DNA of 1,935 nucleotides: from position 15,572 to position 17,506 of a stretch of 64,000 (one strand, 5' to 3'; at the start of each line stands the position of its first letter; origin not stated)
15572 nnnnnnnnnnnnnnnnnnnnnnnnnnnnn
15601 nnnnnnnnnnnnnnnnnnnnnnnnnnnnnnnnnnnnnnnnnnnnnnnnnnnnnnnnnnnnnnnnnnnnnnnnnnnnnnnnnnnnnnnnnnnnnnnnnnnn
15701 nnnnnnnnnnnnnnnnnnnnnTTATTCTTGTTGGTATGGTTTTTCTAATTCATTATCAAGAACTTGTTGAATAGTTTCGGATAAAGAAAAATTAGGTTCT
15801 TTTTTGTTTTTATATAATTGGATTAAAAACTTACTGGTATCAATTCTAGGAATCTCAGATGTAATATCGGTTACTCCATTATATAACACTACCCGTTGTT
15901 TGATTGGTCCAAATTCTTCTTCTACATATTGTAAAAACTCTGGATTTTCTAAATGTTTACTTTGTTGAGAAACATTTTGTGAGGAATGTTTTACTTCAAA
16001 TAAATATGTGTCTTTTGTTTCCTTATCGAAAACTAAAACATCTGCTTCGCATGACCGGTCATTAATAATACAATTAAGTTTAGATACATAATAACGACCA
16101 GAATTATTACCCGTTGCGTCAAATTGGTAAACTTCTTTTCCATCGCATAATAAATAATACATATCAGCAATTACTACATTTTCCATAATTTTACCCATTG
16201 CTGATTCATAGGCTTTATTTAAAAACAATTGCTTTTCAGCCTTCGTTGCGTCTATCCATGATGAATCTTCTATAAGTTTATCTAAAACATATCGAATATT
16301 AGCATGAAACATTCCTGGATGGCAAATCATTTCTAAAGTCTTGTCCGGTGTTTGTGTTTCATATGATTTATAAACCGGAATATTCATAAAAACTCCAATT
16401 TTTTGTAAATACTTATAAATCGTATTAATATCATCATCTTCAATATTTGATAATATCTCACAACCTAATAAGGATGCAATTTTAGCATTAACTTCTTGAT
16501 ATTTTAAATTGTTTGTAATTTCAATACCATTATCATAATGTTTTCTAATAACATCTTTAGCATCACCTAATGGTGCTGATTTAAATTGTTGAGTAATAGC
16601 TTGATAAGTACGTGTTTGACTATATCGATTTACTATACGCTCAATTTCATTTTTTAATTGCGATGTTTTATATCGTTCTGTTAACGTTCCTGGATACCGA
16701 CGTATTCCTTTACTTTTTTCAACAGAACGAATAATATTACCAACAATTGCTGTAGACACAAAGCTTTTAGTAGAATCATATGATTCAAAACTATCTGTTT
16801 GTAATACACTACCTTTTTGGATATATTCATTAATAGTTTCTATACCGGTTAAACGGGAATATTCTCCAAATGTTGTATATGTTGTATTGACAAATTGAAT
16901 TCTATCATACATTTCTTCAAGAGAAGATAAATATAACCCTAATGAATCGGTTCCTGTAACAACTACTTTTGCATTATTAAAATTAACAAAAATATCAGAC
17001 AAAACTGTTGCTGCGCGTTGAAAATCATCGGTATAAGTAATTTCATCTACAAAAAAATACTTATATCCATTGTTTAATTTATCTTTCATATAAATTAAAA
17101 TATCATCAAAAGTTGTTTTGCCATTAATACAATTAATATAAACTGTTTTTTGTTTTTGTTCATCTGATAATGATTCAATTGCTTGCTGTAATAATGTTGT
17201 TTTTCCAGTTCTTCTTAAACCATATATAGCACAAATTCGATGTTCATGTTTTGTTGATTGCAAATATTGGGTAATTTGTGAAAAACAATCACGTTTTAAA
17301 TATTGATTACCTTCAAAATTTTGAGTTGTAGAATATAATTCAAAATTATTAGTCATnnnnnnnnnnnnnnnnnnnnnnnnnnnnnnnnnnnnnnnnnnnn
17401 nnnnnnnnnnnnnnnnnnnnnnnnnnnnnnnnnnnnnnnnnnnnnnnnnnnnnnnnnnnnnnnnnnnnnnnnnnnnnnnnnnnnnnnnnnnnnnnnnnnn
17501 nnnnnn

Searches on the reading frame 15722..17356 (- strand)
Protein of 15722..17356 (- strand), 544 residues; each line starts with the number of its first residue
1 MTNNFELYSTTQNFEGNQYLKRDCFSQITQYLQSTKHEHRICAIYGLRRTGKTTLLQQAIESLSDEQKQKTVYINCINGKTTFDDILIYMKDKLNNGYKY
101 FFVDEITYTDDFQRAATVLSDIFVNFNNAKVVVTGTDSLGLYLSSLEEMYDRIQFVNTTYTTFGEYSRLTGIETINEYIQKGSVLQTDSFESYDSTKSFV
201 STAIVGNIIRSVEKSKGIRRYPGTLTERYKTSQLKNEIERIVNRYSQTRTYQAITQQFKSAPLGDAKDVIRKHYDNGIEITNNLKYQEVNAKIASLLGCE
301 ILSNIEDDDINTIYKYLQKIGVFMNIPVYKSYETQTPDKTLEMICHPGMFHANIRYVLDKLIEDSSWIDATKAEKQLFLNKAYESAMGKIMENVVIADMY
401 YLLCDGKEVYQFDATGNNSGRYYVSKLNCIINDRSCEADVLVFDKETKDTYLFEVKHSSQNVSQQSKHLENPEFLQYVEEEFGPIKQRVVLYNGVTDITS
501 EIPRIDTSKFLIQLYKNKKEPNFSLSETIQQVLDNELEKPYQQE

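Call 18: search_protein_families(library=phrogs, proteins=[window:15722-17356:-], max_evalue=0.001)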
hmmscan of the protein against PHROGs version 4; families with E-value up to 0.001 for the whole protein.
window:15722-17356:- (544 aa): 0 families

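Call 61: search_protein_families(library=pfam, proteins=[window:15722-17356:-], max_evalue=0.01)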
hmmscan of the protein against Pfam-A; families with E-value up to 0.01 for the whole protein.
window:15722-17356:- (544 aa): 7 families
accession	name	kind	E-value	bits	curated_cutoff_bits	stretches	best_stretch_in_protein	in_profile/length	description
PF13173.12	AAA_14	-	3.5e-17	63.1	27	1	39-166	2-128/129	AAA domain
PF01637.24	ATPase_2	-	1.6e-06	28.5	33.2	1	37-81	18-61/225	ATPase domain predominantly from Archaea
PF13401.12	AAA_22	-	2.8e-05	24.9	27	1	38-99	4-63/130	AAA domain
PF25199.1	nSTAND_NTPase5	-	0.00046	20.5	34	1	20-117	20-117/145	Novel STAND NTPase 5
PF03008.20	DUF234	-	0.0049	17.7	22.5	0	378-461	23-93/100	Archaea bacterial proteins of unknown function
PF24883.2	NPHP3_N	-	0.0061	17.2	24.8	0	33-79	16-61/164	Nephrocystin 3, N-terminal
PF13191.12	AAA_16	-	0.0069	17.3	32.6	0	25-78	9-62/167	AAA ATPase domain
